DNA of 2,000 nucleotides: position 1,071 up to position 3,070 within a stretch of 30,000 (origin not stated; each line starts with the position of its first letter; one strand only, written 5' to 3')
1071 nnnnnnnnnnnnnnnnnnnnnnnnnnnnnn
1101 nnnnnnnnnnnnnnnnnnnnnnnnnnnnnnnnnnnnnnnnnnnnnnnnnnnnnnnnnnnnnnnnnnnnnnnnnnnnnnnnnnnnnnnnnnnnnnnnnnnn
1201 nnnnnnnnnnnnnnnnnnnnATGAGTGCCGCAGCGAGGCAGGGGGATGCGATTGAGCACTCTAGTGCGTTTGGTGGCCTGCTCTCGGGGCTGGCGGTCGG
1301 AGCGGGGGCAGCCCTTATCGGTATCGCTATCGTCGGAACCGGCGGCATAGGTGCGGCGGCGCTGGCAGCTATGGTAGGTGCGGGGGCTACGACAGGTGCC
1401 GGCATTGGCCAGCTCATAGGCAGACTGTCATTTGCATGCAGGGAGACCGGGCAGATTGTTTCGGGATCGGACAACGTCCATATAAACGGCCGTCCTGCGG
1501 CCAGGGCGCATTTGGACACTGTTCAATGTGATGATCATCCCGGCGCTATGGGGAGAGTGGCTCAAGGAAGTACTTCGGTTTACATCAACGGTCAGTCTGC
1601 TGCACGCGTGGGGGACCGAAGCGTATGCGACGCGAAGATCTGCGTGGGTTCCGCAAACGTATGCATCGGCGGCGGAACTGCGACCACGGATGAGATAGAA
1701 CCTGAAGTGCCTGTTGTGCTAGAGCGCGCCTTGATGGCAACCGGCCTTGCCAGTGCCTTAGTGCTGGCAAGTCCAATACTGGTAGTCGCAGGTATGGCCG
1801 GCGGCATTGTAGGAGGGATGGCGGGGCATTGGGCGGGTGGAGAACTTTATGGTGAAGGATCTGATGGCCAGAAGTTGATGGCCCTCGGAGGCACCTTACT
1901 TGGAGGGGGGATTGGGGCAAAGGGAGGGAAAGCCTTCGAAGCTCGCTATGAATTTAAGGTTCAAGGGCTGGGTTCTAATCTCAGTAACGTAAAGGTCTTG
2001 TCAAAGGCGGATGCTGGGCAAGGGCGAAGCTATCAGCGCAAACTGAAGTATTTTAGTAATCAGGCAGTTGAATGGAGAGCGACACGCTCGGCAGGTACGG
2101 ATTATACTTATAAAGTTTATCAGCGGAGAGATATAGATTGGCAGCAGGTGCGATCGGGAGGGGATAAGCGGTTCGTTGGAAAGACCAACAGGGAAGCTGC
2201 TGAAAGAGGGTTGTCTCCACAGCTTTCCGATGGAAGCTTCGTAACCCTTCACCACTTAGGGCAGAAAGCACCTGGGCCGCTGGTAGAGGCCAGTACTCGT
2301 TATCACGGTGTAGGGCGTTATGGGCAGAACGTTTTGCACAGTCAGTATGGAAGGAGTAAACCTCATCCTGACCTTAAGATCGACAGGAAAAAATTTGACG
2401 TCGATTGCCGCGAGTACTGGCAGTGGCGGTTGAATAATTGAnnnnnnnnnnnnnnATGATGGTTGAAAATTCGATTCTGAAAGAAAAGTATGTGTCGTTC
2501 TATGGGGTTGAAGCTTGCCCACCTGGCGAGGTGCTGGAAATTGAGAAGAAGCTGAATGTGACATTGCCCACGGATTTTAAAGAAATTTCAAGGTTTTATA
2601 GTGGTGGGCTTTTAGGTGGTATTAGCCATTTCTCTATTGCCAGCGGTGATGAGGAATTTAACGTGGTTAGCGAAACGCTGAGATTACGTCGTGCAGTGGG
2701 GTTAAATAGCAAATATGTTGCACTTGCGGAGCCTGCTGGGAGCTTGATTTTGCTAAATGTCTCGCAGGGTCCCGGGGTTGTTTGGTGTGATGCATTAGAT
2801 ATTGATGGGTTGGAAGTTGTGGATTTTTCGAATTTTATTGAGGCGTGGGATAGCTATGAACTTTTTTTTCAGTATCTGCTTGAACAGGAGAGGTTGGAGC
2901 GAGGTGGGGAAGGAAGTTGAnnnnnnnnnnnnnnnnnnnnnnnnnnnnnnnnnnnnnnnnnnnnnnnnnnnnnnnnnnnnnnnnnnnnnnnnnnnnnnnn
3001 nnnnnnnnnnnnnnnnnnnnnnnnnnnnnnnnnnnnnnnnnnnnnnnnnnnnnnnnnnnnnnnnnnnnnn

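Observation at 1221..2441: Class II prePAAR effector carrying a compact, probably uncharacterised LHH-type HNH/EndoVII toxin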

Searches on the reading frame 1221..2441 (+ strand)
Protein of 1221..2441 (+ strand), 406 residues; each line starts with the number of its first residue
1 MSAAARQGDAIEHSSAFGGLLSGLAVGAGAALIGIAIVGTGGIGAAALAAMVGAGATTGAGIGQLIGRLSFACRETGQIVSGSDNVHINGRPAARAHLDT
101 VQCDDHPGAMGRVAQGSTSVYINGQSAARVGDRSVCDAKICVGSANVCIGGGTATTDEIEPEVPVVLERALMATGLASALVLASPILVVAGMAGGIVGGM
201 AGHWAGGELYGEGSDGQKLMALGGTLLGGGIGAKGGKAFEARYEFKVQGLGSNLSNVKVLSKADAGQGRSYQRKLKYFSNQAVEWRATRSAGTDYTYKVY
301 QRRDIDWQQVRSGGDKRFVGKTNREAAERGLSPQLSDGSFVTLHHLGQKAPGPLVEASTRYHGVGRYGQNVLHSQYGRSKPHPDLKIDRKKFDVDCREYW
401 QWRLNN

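Call 7: search_protein_families(library=pfam, proteins=[window:1221-2441:+], max_evalue=0.1)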
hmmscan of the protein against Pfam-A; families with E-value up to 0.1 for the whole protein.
window:1221-2441:+ (406 aa): 5 families
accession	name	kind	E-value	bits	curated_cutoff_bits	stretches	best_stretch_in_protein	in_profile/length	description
PF05488.18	PAAR_motif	-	3.2e-23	82.2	27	2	76-140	8-68/70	PAAR motif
PF14411.12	LHH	-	5.2e-12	46.2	23.3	1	322-405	1-75/76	A nuclease of the HNH/ENDO VII superfamily with conserved LHH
PF25799.1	prePAAR_I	-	0.00031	21.4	25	1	3-56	3-56/57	Class I prePAAR effector Rhs1 motif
PF13665.11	Tox-PAAR-like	-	0.017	15.7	31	0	56-98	55-97/108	Toxin PAAR-like domain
PF20601.3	DUF6797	-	0.046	15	24.9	0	300-373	14-85/96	Domain of unknown function (DUF6797)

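Call 8: search_protein_families(library=ncbifam, proteins=[window:1221-2441:+], max_evalue=0.1)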
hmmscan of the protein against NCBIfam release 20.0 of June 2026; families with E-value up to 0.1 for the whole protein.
window:1221-2441:+ (406 aa): 1 family
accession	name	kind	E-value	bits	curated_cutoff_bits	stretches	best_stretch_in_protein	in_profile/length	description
NF033420.0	T6SS_PAAR_dom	equivalog_domain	3.6e-11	43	124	1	75-150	18-94/94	type VI secretion system PAAR protein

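Call 11: search_solved_structures(query=window:1221-2441:+, max_evalue=1, show_alignments=3)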
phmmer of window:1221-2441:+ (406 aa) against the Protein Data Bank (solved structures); distinct sequences matched with E-value up to 1: 6.
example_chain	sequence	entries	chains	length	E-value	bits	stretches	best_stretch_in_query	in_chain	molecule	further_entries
7pq5_L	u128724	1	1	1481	1.1e-18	70.8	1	3-171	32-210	Tre23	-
6ox6_A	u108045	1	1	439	1.4e-12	50.7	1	22-236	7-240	Tas1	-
7q97_A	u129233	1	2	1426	9e-09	38.2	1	96-196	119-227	Rhs family protein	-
4jiw_D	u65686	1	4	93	7.5e-07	31.8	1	79-149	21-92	Putative uncharacterized protein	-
4jiv_D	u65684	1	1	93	0.00022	23.7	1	78-150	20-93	Putative uncharacterized protein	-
9rce_c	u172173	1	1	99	0.025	16.9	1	82-151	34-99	SalCis10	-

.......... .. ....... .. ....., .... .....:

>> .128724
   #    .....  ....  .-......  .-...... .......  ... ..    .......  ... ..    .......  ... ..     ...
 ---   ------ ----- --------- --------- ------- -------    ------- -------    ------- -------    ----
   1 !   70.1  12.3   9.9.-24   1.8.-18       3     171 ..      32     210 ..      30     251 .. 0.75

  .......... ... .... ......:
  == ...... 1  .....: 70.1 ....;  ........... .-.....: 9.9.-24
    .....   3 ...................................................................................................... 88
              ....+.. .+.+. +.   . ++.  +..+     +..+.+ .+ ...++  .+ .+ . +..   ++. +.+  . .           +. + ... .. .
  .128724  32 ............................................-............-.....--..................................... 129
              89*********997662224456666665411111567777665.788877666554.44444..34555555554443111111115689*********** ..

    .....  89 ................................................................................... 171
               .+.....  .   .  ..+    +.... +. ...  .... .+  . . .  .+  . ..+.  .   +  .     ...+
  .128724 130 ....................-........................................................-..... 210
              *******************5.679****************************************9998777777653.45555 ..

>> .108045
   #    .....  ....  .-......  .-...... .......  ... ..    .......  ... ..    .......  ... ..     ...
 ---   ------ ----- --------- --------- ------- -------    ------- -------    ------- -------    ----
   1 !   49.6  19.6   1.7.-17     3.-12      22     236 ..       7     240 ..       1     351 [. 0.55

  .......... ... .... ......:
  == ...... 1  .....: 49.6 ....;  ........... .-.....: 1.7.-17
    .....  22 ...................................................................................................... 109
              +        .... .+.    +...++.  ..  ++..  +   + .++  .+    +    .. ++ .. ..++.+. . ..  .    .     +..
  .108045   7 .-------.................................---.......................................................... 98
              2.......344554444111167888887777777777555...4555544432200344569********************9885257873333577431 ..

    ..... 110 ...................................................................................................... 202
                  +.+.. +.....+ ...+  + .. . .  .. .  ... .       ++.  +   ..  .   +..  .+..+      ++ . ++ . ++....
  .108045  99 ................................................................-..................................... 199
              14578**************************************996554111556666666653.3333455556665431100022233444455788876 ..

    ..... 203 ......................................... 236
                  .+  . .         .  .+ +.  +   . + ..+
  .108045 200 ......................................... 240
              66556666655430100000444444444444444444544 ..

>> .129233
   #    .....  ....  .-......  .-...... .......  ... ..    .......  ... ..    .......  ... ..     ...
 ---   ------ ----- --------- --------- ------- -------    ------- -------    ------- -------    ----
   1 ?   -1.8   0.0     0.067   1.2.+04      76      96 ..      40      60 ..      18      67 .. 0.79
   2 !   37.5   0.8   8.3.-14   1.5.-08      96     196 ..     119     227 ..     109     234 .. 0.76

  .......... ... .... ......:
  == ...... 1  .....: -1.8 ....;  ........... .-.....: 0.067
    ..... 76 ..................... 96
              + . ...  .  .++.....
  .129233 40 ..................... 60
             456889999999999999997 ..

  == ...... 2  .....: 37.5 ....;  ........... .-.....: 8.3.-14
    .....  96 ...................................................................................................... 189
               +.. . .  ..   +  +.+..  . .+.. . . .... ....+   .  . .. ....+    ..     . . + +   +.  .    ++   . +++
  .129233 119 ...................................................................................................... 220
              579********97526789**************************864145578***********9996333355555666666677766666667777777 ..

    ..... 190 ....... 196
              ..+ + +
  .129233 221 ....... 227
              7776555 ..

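Call 19: find_related_loci(query=window:1221-2441:+, collection=genome_contigs, flank=10000)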
Query window:1221-2441:+ (406 aa) in genome_contigs; peptide patterns used: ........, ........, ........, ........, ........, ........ (x = any residue, [..] = any of these).
85 stretches matched a pattern, but none encodes a relative of the query by tblastn (E <= 1e-3).

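Call 20: find_encoding_contigs(protein=window:1221-2441:+, flank=10000, max_places=8)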
Protein window:1221-2441:+ (406 aa): 3 contigs read that carry it; 3 places shown.
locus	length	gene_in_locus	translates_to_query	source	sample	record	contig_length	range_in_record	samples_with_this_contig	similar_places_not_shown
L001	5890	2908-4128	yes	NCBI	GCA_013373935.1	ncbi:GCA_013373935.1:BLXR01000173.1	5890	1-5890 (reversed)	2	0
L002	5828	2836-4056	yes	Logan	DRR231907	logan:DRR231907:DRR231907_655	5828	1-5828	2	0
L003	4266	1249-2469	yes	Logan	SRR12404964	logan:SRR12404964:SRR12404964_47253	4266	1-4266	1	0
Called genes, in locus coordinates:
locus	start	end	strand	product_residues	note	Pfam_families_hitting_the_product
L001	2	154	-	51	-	?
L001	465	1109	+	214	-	PF05954:Phage_GPD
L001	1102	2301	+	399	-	PF05954:Phage_GPD, PF04717:Phage_base_V, PF22178:Gp5_trimer_C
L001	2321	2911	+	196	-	PF08786:DcrB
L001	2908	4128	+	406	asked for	PF05488:PAAR_motif, PF14411:LHH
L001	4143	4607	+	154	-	PF14567:SUKH_5 (weak), PF09346:SMI1_KNR4, PF14568:SUKH_6 (weak)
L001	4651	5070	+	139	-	-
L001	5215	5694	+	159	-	-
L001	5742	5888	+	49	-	?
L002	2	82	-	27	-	?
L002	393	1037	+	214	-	PF05954:Phage_GPD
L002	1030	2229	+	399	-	PF05954:Phage_GPD, PF04717:Phage_base_V, PF22178:Gp5_trimer_C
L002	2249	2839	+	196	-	PF08786:DcrB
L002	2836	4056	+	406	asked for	PF05488:PAAR_motif, PF14411:LHH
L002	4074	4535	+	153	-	PF14567:SUKH_5 (weak), PF09346:SMI1_KNR4, PF14568:SUKH_6 (weak)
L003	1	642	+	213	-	?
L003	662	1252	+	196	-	PF08786:DcrB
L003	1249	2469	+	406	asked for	PF05488:PAAR_motif, PF14411:LHH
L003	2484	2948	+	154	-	PF14567:SUKH_5 (weak), PF09346:SMI1_KNR4, PF14568:SUKH_6 (weak)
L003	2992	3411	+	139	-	-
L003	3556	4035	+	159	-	-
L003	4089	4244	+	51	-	-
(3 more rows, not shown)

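Call 21: list_cluster_members(proteins=[window:1221-2438:+, window:571-1221:+, window:2456-2917:+, window:2964-3380:+, window:3528-4004:+])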
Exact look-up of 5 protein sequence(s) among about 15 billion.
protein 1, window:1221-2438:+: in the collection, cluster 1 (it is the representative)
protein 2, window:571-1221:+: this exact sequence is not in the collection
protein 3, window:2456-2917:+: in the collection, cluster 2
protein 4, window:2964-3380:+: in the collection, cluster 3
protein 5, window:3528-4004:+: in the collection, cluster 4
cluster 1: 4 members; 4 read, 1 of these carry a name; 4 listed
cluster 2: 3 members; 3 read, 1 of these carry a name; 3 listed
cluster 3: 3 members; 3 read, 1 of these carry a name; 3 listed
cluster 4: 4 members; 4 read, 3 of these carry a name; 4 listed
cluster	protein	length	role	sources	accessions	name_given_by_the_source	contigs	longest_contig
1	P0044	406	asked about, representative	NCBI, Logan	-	-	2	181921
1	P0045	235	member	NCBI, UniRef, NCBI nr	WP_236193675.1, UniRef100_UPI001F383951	HNH/ENDO VII family nuclease [Pseudomonas faucium] | HNH/ENDO VII family nuclease n=1 Tax=Pseudomonas faucium TaxID=2740518 RepID=UPI001F383951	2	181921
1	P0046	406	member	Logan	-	-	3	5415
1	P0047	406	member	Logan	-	-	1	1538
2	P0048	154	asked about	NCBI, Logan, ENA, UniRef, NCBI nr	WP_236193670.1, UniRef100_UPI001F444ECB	SMI1/KNR4 family protein [Pseudomonas faucium] | SMI1/KNR4 family protein n=1 Tax=Pseudomonas faucium TaxID=2740518 RepID=UPI001F444ECB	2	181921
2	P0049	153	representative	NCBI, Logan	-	-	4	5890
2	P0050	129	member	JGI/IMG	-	-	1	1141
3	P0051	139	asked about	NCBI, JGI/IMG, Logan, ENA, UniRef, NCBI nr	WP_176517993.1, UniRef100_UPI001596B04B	hypothetical protein [Pseudomonas faucium] | hypothetical protein n=1 Tax=Pseudomonas faucium TaxID=2740518 RepID=UPI001596B04B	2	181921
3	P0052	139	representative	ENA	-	-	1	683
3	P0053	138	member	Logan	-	-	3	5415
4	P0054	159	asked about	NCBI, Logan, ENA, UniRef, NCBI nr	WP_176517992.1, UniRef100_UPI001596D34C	YrhA family protein [Pseudomonas faucium] | YrhA family protein n=1 Tax=Pseudomonas faucium TaxID=2740518 RepID=UPI001596D34C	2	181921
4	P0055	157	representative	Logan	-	-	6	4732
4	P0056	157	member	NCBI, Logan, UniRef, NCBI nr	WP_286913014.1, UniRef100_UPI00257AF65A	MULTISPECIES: YrhA family protein [unclassified Pseudomonas] | YrhA family protein n=1 Tax=unclassified Pseudomonas TaxID=196821 RepID=UPI00257AF65A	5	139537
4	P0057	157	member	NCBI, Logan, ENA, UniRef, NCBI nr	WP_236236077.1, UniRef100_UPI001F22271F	YrhA family protein [Pseudomonas faucium] | YrhA family protein n=1 Tax=Pseudomonas faucium TaxID=2740518 RepID=UPI001F22271F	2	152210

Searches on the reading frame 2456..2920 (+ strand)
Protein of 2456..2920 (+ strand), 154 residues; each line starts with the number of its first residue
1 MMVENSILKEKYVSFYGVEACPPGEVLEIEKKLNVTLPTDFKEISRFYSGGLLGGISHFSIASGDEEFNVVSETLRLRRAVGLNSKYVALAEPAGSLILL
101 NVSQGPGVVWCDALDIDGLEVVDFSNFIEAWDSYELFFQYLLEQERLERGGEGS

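Call 7: search_protein_families(library=pfam, proteins=[window:2456-2920:+], max_evalue=0.1)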
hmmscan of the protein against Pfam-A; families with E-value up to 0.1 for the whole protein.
window:2456-2920:+ (154 aa): 3 families
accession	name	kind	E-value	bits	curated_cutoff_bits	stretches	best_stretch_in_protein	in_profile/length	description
PF09346.15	SMI1_KNR4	-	5.3e-09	37.2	25.4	1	23-127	4-119/125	SMI1 / KNR4 family (SUKH-1)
PF14567.11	SUKH_5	-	3.6e-07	30.5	27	1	25-128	26-137/142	SMI1-KNR4 cell-wall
PF14568.11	SUKH_6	-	1.6e-05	25.8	27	1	27-108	5-98/119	SMI1-KNR4 cell-wall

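Call 8: search_protein_families(library=ncbifam, proteins=[window:2456-2920:+], max_evalue=0.1)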
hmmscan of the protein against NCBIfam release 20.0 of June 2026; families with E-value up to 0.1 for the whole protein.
window:2456-2920:+ (154 aa): 0 families

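Call 39: search_solved_structures(query=window:2456-2920:+, max_evalue=10, show_alignments=2)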
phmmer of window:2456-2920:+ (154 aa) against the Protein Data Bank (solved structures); distinct sequences matched with E-value up to 10: 2.
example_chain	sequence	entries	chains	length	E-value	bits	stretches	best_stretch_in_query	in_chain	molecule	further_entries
8xks_N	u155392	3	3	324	0.75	13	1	23-77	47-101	Moc34 | CrTam35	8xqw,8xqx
8cdu_C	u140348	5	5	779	1.1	12.4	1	5-46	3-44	Ribonuclease R | RNase R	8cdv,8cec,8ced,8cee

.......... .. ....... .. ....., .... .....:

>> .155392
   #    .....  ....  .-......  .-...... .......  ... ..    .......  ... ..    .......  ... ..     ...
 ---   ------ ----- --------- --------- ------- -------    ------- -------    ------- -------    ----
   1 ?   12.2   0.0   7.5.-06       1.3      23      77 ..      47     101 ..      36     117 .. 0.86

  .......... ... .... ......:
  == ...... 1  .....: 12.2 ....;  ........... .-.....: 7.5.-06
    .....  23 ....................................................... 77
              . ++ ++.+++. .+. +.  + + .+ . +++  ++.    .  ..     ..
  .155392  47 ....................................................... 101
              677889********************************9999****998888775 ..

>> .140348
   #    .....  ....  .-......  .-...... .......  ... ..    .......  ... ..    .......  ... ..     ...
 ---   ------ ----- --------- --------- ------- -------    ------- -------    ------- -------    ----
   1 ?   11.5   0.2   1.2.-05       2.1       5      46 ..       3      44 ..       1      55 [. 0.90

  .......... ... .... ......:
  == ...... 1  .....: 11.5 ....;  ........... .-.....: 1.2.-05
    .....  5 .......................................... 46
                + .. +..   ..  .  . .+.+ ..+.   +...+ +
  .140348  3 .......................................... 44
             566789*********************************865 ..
